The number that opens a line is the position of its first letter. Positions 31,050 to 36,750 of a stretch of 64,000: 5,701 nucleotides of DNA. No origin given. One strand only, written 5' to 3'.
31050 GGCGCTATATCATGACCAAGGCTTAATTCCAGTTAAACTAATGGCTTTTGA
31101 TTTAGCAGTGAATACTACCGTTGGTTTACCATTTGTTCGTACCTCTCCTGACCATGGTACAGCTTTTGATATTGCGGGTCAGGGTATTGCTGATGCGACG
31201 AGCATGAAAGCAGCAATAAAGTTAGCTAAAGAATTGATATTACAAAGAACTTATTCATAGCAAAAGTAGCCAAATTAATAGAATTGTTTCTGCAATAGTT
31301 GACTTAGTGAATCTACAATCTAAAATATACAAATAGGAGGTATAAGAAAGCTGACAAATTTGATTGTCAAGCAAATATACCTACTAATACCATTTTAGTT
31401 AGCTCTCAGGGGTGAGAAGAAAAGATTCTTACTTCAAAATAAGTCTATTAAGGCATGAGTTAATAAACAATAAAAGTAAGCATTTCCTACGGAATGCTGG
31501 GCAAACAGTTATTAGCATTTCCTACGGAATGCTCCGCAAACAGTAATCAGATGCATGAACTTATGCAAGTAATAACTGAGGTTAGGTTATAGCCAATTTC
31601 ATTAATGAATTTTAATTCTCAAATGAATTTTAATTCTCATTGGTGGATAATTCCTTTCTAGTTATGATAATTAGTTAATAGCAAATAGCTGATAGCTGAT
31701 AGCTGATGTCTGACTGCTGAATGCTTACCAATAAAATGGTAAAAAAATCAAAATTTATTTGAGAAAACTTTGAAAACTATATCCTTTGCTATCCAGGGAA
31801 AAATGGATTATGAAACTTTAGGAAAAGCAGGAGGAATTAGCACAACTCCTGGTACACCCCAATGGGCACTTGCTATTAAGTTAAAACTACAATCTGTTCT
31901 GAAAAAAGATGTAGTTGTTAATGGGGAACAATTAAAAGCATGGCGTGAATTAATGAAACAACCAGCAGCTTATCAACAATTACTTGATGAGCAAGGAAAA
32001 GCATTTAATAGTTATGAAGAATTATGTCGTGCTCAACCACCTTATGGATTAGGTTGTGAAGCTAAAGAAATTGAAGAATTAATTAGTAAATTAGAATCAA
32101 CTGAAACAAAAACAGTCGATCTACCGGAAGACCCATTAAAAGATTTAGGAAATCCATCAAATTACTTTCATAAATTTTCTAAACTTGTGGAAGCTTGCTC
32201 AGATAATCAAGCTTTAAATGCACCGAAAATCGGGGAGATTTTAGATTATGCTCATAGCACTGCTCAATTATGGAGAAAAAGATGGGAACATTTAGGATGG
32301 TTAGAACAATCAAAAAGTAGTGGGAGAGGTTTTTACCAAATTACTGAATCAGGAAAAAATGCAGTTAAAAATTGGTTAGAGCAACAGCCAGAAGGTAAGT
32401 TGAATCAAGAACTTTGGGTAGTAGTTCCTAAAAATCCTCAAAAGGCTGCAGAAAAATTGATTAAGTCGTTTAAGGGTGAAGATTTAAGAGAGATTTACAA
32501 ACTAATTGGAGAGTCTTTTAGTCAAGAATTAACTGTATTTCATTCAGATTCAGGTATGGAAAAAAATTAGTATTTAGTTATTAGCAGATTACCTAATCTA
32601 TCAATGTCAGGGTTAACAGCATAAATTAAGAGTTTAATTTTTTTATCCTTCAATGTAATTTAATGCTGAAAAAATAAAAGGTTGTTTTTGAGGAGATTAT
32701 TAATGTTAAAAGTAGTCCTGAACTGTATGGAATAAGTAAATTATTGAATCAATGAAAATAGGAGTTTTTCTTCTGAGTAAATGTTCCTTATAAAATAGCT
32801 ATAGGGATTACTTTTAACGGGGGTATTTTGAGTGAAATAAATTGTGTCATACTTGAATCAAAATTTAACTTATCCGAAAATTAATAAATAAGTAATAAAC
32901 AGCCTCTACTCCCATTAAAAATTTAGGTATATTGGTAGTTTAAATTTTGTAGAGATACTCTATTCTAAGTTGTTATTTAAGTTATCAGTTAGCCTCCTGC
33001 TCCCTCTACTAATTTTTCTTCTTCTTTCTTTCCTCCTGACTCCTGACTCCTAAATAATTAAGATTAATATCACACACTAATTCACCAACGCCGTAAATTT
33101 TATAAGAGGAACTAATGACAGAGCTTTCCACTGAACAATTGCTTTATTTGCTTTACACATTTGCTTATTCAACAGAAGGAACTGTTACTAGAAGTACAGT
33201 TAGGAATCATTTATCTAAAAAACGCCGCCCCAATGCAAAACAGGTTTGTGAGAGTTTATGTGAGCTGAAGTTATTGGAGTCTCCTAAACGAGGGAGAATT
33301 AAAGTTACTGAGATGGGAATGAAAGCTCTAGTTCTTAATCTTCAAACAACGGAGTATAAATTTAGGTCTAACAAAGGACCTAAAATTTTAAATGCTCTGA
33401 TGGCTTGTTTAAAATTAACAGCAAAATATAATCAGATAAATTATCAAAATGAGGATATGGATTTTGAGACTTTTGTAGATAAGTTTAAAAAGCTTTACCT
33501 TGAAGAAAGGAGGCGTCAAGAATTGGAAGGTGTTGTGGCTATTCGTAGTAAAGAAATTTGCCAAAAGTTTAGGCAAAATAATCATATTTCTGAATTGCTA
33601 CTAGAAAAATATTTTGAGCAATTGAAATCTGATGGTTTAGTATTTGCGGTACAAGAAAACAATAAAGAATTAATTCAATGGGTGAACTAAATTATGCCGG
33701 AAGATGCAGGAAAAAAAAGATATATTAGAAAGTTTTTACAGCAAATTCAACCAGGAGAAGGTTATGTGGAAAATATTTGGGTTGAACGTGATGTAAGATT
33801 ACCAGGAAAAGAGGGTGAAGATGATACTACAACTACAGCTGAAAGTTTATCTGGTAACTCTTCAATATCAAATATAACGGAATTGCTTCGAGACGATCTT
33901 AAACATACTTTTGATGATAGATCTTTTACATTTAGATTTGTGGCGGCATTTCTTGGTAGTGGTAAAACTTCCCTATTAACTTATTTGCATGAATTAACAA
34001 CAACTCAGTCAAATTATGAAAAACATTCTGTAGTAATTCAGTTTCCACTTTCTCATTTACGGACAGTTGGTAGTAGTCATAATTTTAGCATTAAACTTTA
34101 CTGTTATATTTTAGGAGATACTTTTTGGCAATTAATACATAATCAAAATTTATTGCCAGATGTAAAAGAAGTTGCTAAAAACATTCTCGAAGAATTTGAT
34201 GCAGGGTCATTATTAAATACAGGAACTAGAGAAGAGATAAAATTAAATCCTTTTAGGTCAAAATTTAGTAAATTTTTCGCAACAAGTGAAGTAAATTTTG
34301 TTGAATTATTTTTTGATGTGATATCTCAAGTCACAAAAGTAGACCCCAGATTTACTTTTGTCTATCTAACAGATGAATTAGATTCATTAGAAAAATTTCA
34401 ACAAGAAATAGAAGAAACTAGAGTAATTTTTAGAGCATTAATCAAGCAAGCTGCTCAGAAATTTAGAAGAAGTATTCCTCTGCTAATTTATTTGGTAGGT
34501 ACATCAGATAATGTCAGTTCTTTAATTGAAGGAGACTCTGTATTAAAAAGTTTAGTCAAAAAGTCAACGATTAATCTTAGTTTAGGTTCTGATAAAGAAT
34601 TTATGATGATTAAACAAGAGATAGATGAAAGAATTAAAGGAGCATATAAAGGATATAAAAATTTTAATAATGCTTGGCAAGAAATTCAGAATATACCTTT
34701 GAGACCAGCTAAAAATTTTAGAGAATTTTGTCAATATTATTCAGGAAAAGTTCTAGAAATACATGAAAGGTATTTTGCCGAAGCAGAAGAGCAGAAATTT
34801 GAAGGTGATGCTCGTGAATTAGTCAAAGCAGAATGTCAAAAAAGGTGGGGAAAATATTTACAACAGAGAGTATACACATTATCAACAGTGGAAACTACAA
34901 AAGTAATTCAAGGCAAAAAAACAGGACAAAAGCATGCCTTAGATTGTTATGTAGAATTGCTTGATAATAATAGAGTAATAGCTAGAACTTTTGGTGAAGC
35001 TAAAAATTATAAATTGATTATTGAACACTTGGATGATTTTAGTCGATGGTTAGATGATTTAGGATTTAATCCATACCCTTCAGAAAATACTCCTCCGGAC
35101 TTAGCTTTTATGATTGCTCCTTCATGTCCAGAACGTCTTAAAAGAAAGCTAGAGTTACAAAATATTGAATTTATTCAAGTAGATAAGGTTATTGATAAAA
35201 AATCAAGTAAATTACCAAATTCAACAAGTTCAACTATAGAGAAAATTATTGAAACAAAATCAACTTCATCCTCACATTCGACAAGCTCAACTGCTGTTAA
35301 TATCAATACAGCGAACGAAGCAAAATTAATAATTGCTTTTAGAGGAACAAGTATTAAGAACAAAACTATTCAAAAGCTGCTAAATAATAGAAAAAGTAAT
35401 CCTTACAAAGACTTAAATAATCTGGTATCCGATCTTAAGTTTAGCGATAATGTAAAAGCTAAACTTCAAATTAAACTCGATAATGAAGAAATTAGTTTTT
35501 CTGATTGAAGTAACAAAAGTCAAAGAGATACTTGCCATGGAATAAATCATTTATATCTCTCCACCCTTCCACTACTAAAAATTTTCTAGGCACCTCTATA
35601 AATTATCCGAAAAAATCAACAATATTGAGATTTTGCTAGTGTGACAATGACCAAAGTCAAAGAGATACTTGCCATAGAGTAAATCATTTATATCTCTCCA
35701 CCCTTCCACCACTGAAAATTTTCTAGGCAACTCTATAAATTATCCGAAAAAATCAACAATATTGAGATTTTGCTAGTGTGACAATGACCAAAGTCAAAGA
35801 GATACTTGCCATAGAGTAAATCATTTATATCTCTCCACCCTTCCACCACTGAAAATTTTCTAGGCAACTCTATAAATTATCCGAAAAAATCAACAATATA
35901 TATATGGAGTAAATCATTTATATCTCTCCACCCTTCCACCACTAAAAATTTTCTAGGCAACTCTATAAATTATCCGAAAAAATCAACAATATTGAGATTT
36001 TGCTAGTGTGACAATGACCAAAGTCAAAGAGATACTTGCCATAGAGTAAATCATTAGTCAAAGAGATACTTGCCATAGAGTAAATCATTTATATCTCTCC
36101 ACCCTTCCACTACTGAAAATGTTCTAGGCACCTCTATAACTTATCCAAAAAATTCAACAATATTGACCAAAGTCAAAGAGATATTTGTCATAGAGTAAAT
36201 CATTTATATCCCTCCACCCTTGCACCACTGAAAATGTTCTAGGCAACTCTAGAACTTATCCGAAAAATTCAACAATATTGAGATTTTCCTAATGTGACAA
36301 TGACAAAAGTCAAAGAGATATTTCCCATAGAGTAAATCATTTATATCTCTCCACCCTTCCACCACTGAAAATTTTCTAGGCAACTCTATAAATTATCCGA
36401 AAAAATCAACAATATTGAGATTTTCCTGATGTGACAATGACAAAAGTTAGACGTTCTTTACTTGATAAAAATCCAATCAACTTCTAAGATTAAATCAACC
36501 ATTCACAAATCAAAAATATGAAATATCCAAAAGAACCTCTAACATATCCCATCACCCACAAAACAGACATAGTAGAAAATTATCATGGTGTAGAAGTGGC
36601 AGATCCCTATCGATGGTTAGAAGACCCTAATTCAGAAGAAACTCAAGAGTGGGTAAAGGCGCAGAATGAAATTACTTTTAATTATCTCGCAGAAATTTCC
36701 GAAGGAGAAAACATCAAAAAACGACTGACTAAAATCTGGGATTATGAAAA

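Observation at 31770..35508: Three-gene cassette of unknown function: two wHTH-like proteins plus a Walker NTPase with an HhH tail, inserted between pdxA and prolyl oligopeptidase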

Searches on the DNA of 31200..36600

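Call 12: search_rna_families(source=window, start=31200, end=36600, threshold=evalue, max_evalue=1)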
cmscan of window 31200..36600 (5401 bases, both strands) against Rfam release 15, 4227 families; matches with E-value up to 1: 0.
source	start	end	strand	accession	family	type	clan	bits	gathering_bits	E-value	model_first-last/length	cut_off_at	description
